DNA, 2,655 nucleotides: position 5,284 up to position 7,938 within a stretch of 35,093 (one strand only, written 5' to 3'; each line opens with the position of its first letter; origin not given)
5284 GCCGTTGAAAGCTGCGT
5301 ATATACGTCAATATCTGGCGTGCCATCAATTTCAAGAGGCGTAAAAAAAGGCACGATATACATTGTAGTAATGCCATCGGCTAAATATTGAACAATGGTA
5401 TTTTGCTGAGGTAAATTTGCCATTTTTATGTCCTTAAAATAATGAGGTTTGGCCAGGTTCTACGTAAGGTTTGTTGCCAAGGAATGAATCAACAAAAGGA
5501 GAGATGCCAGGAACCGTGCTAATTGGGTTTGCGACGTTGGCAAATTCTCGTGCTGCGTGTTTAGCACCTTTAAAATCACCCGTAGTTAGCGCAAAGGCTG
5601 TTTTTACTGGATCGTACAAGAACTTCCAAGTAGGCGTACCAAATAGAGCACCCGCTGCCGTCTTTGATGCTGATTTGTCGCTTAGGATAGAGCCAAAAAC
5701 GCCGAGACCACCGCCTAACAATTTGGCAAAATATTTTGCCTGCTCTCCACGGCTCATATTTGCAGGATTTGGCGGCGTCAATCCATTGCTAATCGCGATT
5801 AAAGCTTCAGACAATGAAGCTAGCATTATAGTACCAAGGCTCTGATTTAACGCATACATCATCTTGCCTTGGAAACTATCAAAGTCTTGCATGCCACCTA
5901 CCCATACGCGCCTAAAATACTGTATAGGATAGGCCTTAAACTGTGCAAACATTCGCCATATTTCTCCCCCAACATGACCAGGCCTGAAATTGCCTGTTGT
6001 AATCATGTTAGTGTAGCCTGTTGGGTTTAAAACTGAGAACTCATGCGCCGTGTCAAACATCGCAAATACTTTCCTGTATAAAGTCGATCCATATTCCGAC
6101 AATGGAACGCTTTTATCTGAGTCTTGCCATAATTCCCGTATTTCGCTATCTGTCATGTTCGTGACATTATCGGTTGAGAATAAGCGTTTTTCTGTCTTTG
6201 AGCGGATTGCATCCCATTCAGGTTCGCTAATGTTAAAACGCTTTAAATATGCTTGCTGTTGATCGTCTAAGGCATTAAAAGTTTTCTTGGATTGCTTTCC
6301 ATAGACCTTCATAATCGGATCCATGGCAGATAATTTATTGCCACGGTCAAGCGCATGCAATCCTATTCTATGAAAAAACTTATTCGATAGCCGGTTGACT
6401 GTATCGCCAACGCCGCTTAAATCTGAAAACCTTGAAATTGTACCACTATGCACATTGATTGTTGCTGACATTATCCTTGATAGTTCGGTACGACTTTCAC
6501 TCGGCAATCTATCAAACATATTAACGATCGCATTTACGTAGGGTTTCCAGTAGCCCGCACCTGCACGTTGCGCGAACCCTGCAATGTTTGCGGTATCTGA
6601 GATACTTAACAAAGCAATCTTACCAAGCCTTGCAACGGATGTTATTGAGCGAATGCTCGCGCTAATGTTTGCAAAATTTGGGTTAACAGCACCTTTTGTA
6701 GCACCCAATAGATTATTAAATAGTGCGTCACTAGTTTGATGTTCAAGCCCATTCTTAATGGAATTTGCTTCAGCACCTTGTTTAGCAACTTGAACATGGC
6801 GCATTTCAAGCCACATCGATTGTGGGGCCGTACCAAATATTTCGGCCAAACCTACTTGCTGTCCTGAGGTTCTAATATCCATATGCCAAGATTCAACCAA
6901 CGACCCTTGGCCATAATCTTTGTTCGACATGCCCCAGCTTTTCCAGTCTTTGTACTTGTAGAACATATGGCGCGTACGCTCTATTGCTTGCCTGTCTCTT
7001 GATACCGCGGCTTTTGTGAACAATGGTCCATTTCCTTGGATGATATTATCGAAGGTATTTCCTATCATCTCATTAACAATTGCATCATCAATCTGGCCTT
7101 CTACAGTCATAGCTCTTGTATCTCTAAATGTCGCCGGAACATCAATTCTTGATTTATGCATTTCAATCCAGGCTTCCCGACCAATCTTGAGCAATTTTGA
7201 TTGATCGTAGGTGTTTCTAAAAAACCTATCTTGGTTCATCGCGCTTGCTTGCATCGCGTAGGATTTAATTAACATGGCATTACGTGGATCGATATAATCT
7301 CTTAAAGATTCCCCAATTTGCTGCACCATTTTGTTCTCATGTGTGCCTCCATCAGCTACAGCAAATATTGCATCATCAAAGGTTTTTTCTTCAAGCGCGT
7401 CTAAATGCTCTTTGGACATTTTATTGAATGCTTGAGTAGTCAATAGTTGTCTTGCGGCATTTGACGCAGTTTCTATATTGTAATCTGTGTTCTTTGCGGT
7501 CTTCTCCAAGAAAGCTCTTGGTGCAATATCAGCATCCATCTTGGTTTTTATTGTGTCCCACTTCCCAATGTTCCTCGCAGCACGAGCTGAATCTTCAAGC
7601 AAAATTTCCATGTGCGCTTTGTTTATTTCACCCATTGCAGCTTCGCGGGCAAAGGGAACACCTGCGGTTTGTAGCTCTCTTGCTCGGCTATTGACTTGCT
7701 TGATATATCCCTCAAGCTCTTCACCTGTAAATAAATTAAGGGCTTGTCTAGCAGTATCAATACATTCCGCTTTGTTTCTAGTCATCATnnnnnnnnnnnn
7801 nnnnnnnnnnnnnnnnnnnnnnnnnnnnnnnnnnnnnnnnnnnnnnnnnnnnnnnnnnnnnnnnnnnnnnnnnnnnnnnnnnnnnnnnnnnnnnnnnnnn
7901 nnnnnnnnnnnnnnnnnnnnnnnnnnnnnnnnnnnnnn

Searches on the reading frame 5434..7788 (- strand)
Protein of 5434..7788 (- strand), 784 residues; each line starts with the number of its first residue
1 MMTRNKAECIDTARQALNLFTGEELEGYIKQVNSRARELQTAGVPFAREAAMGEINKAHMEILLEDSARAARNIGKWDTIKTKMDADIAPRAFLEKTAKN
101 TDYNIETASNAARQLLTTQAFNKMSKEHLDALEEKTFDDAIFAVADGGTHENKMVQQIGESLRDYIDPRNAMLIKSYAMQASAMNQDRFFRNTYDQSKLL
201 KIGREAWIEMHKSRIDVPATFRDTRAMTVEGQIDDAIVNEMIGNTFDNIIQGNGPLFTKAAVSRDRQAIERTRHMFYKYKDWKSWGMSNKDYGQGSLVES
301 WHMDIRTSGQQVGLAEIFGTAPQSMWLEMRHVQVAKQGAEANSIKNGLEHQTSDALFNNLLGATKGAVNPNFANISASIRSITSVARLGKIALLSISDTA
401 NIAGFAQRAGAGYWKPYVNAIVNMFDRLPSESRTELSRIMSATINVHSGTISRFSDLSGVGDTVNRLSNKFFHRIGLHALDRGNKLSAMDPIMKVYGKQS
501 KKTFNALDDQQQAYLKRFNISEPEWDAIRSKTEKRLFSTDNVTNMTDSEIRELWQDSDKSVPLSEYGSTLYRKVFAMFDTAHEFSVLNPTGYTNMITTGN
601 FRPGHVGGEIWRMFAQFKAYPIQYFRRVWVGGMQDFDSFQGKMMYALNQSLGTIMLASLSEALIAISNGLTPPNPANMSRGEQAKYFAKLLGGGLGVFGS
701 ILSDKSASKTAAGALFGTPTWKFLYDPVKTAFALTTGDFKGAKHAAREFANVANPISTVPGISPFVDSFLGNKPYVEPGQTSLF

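Call 38: search_protein_families(library=phrogs, proteins=[window:5434-7788:-], max_evalue=0.001)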
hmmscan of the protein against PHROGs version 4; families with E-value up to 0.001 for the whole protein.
window:5434-7788:- (784 aa): 3 families
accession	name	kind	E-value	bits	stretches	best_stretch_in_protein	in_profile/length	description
phrog_684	-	head and packaging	3.8e-61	208.5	1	97-755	112-778/840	virion structural protein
phrog_26678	-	unknown function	9.9e-11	42.3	1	499-704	8-207/324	-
phrog_23925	-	unknown function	2e-07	31.2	1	265-454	282-469/471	-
